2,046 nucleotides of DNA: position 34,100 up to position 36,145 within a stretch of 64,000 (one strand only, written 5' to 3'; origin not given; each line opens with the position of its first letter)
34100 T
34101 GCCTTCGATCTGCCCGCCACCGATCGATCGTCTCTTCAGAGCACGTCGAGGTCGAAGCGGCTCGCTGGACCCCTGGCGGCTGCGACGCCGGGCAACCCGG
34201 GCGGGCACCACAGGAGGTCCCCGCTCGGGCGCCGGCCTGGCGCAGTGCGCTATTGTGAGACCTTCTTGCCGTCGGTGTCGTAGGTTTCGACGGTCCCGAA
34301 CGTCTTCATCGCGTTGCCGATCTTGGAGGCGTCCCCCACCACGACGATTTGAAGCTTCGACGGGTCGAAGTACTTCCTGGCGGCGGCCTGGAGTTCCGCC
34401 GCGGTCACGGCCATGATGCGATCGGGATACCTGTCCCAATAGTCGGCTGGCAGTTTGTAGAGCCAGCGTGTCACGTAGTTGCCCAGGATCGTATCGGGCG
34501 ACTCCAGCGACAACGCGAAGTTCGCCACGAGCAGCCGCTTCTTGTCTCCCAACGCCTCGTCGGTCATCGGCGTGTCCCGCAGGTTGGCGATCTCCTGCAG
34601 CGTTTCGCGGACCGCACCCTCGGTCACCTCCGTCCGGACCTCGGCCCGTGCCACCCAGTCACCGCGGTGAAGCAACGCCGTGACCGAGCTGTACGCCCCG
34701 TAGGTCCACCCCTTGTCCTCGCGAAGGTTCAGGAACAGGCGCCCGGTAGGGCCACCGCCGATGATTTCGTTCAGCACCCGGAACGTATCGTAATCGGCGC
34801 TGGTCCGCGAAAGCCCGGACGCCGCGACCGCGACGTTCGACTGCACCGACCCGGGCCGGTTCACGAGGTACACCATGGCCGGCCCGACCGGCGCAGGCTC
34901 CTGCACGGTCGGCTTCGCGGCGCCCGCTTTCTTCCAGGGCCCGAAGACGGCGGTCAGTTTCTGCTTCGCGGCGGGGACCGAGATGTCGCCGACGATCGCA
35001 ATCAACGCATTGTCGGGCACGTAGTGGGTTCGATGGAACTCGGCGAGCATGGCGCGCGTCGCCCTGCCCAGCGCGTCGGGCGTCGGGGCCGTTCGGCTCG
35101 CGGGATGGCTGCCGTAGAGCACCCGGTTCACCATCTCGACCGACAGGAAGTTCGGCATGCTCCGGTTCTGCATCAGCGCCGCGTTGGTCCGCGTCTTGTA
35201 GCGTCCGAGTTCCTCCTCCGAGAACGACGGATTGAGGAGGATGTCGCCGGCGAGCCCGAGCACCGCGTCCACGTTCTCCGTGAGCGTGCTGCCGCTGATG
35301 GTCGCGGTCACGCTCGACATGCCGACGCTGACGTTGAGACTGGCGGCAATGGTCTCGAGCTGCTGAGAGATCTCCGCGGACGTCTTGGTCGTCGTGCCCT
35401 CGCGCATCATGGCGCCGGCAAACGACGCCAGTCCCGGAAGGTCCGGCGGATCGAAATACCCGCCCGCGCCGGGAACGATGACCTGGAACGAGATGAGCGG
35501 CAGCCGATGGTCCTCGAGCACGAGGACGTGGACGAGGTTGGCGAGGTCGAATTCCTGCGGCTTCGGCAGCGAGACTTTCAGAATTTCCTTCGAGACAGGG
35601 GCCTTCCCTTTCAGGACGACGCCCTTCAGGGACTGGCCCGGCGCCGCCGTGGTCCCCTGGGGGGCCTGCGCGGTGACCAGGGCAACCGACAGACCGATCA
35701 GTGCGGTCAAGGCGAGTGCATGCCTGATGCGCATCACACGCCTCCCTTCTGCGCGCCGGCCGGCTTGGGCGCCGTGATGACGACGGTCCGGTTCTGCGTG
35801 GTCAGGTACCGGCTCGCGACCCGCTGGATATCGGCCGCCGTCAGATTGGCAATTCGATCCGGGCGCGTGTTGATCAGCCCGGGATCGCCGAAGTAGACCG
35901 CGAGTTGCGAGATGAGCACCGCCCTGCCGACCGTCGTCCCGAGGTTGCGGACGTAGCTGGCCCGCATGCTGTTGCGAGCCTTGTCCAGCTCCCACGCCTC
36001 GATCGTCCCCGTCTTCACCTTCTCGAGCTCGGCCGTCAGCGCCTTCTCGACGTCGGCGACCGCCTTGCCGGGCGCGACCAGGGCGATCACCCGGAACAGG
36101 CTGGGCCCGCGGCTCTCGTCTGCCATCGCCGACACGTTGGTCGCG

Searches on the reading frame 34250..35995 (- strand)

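Call 93: search_protein_families(library=pfam, proteins=[window:34250-35995:-], max_evalue=0.00001)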
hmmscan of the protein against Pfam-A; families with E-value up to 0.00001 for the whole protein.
window:34250-35995:- (581 aa): 2 families
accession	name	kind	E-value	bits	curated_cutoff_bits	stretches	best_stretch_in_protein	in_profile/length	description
PF05193.26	Peptidase_M16_C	-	3.5e-36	125.2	23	1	312-487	2-179/181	Peptidase M16 inactive domain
PF00675.25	Peptidase_M16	-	1.5e-08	35.1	22.3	1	176-301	20-143/149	Insulinase (Peptidase family M16)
